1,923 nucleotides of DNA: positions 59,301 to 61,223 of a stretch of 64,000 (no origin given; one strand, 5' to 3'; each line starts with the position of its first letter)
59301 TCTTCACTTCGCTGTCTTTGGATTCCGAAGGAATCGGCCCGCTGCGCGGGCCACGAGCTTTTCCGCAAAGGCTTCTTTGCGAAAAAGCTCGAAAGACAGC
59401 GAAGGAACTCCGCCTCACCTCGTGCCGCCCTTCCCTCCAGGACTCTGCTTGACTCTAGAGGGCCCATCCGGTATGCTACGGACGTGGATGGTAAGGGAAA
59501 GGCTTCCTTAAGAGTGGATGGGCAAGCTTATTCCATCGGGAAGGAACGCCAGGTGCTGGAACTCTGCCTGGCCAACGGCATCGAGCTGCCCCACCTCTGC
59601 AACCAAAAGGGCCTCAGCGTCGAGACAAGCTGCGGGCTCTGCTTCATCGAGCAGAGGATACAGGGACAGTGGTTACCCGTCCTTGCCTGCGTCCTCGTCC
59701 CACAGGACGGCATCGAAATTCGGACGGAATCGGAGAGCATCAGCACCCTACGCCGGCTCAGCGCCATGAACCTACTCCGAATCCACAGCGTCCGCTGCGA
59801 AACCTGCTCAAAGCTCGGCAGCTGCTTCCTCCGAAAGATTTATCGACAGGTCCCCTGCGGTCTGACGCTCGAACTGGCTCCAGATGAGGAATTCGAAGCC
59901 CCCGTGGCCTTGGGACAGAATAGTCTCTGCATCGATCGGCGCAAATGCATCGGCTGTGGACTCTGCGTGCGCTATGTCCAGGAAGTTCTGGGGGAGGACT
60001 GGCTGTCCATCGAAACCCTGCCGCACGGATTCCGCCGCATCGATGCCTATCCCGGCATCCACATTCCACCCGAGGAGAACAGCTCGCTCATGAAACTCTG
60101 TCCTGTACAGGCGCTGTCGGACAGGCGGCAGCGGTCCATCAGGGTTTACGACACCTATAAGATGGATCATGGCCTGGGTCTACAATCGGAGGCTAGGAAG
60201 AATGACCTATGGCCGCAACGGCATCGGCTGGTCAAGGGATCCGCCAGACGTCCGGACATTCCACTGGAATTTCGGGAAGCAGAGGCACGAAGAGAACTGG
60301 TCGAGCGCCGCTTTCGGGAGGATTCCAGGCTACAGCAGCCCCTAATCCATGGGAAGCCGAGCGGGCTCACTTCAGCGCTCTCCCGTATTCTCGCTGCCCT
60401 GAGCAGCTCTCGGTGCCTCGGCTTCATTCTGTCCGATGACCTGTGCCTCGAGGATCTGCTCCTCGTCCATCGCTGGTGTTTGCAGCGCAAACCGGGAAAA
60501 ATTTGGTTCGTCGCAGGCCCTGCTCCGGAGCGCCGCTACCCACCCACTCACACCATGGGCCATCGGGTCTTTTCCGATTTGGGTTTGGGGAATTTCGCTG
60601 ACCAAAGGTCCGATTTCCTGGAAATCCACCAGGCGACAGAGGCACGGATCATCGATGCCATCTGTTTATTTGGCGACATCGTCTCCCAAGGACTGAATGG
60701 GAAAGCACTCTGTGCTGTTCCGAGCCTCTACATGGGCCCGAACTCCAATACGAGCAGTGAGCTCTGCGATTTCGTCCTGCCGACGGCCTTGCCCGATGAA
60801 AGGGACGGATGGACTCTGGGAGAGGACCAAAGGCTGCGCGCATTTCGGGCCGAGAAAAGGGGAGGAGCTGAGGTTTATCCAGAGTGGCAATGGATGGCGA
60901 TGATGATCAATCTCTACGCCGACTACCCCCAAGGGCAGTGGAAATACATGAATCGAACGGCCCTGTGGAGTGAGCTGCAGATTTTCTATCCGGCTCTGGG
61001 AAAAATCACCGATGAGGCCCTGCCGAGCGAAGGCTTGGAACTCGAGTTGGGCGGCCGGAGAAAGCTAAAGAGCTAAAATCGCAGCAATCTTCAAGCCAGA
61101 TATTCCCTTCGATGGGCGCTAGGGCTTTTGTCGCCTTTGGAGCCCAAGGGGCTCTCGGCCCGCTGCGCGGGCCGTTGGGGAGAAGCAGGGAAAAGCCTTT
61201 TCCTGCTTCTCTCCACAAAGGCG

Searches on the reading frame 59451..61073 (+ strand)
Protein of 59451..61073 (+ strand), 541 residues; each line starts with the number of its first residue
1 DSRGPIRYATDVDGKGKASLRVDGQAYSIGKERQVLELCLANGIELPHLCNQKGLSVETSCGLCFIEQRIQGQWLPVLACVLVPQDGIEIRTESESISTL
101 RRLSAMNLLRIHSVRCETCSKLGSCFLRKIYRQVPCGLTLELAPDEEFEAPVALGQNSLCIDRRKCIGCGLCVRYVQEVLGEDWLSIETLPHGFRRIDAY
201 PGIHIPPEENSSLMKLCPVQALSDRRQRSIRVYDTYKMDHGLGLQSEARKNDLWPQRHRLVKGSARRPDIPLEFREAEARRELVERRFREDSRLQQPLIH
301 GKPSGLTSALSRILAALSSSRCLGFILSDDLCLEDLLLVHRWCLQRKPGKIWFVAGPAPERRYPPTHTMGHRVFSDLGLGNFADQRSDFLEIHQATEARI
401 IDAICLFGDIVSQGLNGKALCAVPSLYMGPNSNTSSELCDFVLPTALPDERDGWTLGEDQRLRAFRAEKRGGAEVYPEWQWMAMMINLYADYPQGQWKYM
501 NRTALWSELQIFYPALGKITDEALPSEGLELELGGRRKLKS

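Call 42: find_homologous_proteins(query=window:59451-61073:+, max_evalue=1e-100)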
Query window:59451-61073:+ (541 aa): 7 proteins with E <= 1e-100 among 8000 candidates.
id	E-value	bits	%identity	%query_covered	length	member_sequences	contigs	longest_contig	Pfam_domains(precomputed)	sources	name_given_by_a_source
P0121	0.0e+0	1210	100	96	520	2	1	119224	PF13510.12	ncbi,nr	ncbi:MAG: (2Fe-2S)-binding protein [Puniceicoccales bacterium]|nr:(2Fe-2S)-binding protein [Puniceic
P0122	2.5e-286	969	79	95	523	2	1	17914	PF13510.12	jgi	jgi:ferredoxin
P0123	6.0e-196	670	55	97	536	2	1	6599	PF13510.12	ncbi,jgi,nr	ncbi:MAG: (2Fe-2S)-binding protein [Puniceicoccales bacterium]|jgi:ferredoxin|nr:(2Fe-2S)-binding pr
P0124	1.6e-195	669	55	97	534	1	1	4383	PF13510.12,PF22117.3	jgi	jgi:ferredoxin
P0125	4.5e-195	667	55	97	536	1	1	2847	PF13510.12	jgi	jgi:ferredoxin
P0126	3.6e-193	661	56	95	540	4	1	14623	PF13510.12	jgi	jgi:NAD-dependent dihydropyrimidine dehydrogenase PreA subunit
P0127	8.2e-193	660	55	96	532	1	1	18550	PF13510.12,PF22117.3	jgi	jgi:ferredoxin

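Call 43: find_encoding_contigs(protein=P0122, flank=10000, max_places=3)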
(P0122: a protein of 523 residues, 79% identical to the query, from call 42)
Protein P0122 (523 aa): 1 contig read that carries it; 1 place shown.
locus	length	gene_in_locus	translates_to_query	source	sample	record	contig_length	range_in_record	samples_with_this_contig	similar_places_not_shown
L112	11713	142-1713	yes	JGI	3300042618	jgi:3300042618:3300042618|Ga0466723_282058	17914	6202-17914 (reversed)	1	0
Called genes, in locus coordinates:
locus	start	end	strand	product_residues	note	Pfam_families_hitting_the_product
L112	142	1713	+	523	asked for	PF13510:Fer2_4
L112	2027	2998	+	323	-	PF00923:TAL_FSA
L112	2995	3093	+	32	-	-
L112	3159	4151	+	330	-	PF01368:DHH, PF02272:DHHA1 (weak)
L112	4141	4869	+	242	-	PF01509:TruB_N, PF16198:TruB_C_2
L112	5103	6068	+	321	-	PF06574:FAD_syn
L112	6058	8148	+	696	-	PF00580:UvrD-helicase, PF13245:AAA_19, PF13604:AAA_30 (faint), PF01443:Viral_helicase1 (faint), PF13361:UvrD_C, PF13538:UvrD_C_2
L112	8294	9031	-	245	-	PF03602:Cons_hypoth95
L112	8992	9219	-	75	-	-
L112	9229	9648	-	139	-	PF00625:Guanylate_kin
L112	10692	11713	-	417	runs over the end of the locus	PF00753:Lactamase_B, PF12706:Lactamase_B_2 (weak), PF23023:Anti-Pycsar_Apyc1 (weak), PF10996:Beta-Casp, PF07521:RMMBL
